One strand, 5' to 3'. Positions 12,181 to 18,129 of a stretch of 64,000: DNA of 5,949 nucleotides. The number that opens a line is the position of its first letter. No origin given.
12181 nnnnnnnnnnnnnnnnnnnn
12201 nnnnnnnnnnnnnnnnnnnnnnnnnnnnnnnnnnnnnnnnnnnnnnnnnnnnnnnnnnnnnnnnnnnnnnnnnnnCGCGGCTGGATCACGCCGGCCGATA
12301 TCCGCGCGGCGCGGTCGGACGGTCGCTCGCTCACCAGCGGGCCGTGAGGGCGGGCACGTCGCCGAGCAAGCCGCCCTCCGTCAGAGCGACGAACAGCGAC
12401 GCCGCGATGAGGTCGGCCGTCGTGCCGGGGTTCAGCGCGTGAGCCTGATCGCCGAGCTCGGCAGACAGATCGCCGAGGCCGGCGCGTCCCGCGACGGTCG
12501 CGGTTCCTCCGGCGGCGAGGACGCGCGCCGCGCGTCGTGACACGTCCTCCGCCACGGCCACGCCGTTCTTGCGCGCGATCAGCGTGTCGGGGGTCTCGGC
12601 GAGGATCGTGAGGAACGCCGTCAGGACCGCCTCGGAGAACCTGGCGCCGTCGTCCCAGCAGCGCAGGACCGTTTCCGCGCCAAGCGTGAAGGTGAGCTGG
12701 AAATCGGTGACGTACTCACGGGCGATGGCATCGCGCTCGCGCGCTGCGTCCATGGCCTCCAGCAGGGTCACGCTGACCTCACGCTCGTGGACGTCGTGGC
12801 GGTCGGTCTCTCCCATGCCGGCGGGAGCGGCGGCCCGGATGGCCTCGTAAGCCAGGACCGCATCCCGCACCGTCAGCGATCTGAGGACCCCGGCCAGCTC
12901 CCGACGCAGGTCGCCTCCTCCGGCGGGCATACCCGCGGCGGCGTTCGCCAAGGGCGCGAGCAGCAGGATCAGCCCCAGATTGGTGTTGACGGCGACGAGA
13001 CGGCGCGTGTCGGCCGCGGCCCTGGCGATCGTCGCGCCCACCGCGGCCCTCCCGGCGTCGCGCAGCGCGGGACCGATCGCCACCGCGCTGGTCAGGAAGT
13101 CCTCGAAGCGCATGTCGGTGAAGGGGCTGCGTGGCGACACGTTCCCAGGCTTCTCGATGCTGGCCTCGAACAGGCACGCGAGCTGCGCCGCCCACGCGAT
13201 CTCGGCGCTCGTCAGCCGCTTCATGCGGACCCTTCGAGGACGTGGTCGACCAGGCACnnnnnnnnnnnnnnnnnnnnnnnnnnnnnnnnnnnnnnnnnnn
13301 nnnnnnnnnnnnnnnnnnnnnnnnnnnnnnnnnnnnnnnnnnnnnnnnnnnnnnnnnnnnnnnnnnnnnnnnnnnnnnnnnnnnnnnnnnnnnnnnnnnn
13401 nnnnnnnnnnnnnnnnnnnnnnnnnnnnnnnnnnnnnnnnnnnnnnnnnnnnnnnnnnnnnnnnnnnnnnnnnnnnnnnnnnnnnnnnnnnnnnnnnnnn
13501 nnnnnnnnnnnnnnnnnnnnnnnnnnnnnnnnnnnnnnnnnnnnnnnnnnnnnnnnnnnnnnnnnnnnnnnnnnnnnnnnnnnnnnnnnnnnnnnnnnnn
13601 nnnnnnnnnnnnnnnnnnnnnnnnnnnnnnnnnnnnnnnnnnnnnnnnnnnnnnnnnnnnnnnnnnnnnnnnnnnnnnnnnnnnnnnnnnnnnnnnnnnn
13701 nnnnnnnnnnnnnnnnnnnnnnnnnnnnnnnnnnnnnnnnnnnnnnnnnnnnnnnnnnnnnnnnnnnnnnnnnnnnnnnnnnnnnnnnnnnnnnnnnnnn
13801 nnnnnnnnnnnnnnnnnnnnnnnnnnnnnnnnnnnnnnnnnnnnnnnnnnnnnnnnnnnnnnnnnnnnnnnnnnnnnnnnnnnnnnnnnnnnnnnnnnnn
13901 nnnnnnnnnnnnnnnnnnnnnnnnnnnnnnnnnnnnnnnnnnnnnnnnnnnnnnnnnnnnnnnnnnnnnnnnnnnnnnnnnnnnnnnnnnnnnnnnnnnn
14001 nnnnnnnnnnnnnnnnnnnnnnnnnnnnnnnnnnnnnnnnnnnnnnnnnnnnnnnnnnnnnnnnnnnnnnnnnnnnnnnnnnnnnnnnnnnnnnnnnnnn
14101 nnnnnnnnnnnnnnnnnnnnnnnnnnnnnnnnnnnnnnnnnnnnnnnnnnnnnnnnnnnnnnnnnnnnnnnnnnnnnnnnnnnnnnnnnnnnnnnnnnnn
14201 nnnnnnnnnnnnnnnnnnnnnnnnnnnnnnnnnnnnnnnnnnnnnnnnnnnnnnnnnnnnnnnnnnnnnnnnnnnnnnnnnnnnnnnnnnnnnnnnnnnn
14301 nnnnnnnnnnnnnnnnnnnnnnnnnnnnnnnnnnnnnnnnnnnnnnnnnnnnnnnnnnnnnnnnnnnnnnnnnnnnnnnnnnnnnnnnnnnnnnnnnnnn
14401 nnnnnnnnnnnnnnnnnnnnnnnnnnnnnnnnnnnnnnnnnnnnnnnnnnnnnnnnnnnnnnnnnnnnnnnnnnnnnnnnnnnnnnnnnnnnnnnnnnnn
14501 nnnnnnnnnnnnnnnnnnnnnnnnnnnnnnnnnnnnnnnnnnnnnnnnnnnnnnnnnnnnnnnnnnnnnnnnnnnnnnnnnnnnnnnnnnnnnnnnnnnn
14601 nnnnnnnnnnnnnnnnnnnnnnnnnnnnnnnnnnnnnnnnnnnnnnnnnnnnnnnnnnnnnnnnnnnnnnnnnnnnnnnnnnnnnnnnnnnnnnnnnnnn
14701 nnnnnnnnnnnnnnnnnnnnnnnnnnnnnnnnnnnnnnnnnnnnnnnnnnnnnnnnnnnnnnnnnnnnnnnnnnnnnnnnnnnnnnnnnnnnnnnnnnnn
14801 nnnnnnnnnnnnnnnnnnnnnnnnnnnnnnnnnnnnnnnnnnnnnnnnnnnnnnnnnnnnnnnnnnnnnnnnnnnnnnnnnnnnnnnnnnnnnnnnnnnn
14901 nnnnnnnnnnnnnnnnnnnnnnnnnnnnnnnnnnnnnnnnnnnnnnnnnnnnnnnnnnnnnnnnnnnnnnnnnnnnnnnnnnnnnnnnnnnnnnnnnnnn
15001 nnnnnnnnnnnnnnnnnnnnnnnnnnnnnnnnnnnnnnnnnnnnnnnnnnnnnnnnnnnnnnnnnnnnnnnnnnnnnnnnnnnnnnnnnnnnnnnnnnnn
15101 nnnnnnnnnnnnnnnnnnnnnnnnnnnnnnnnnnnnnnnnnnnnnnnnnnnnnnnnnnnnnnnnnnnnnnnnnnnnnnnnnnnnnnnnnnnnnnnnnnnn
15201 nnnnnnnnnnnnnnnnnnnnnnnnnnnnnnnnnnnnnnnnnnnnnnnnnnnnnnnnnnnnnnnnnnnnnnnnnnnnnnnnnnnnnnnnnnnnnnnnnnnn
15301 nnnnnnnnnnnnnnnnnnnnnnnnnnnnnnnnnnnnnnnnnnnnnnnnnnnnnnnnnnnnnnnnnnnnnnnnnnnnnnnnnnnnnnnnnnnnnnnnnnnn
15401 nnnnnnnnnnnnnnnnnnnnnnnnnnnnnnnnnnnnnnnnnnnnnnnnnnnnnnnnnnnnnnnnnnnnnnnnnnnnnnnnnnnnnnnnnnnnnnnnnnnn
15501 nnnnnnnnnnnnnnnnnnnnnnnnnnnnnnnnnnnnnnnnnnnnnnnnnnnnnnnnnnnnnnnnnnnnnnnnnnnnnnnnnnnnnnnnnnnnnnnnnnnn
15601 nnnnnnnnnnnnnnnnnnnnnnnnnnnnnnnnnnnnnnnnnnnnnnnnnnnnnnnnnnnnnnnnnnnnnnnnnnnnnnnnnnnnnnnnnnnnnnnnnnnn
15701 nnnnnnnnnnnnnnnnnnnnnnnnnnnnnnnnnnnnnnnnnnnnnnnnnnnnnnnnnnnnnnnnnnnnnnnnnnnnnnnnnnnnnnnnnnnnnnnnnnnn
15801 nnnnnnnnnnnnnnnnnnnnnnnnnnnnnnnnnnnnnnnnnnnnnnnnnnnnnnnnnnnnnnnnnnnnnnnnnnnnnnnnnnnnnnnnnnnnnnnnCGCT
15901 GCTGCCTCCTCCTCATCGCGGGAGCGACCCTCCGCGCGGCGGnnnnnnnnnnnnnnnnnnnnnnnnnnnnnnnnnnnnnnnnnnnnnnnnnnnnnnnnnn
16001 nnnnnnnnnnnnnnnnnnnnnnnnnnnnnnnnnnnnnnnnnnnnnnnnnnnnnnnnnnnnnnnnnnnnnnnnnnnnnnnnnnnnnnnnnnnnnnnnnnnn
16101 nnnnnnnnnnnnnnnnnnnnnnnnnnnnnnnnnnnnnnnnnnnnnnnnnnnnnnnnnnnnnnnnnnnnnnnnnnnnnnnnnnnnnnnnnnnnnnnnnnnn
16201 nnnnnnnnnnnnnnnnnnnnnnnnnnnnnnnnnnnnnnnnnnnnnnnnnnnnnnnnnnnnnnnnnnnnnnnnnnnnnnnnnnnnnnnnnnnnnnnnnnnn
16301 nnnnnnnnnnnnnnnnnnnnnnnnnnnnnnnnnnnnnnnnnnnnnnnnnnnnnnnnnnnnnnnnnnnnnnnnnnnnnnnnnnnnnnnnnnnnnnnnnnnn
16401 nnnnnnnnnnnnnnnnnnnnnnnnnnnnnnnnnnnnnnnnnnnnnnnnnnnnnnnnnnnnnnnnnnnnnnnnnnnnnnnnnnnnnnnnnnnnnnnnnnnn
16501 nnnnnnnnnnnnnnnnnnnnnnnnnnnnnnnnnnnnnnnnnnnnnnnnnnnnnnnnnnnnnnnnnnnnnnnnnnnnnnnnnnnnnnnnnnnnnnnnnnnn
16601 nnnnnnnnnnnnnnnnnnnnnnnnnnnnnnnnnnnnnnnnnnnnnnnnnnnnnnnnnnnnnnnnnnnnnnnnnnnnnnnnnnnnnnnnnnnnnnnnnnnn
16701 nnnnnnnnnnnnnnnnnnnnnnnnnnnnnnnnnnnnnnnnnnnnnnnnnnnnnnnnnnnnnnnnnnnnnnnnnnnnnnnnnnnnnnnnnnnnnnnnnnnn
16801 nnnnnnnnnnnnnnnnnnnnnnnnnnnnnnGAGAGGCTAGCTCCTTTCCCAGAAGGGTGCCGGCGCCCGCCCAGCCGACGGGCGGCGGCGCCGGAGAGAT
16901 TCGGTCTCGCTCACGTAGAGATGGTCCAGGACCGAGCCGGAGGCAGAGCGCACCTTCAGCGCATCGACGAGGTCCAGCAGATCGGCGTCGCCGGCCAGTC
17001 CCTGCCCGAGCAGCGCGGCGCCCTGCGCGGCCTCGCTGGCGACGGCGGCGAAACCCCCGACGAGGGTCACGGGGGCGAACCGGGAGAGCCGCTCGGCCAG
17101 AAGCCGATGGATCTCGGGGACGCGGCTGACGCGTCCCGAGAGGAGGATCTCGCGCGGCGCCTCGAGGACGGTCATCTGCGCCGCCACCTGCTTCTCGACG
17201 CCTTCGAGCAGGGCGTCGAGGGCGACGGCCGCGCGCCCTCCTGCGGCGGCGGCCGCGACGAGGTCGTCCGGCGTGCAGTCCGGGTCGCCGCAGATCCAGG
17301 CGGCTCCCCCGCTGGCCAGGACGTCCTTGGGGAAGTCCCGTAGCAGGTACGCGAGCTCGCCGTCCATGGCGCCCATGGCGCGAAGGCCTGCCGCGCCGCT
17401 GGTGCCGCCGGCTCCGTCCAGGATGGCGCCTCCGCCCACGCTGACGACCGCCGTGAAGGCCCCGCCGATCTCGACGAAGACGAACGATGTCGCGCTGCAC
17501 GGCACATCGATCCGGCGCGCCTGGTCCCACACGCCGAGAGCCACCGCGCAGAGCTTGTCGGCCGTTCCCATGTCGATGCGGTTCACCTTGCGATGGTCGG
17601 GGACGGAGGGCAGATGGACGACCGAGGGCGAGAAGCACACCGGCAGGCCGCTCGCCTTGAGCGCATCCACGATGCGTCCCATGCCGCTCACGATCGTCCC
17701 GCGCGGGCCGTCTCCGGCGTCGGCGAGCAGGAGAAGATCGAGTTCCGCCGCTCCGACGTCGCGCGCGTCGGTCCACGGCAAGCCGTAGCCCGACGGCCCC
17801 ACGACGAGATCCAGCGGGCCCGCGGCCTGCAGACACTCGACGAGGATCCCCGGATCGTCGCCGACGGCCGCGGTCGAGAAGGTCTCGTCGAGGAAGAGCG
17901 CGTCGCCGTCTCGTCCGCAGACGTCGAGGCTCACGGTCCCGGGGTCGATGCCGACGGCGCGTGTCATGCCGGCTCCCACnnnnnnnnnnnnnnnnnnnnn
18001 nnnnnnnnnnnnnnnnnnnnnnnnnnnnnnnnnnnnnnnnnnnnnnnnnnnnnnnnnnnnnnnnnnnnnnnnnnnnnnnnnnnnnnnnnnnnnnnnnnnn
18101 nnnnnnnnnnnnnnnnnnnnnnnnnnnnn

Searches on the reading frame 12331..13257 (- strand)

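Call 74: search_protein_families(library=pfam, proteins=[window:12331-13257:-], max_evalue=0.00001)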
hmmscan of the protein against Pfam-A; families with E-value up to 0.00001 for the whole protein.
window:12331-13257:- (308 aa): 1 family
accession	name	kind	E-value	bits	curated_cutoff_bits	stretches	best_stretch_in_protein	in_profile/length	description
PF01874.21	CitG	-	6e-68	230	27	1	22-291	2-284/284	ATP:dephospho-CoA triphosphoribosyl transferase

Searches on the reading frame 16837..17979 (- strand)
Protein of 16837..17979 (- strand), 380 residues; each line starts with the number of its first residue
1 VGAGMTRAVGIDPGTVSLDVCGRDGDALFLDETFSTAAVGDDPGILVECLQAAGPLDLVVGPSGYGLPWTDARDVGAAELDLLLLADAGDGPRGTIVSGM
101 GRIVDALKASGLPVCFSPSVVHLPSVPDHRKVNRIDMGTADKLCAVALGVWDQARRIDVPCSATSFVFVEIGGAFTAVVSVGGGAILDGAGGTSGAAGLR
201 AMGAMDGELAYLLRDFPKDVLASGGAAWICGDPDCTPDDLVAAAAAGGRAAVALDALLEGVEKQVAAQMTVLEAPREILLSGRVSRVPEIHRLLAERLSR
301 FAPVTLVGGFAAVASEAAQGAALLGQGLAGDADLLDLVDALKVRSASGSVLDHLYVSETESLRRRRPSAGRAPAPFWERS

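Call 74: search_protein_families(library=pfam, proteins=[window:16837-17979:-], max_evalue=0.00001)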
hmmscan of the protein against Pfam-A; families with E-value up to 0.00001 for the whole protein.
window:16837-17979:- (380 aa): 1 family
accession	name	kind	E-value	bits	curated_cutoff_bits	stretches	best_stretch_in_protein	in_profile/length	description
PF07318.18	DUF1464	-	9.1e-77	258.8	23.5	1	10-354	1-325/327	Protein of unknown function (DUF1464)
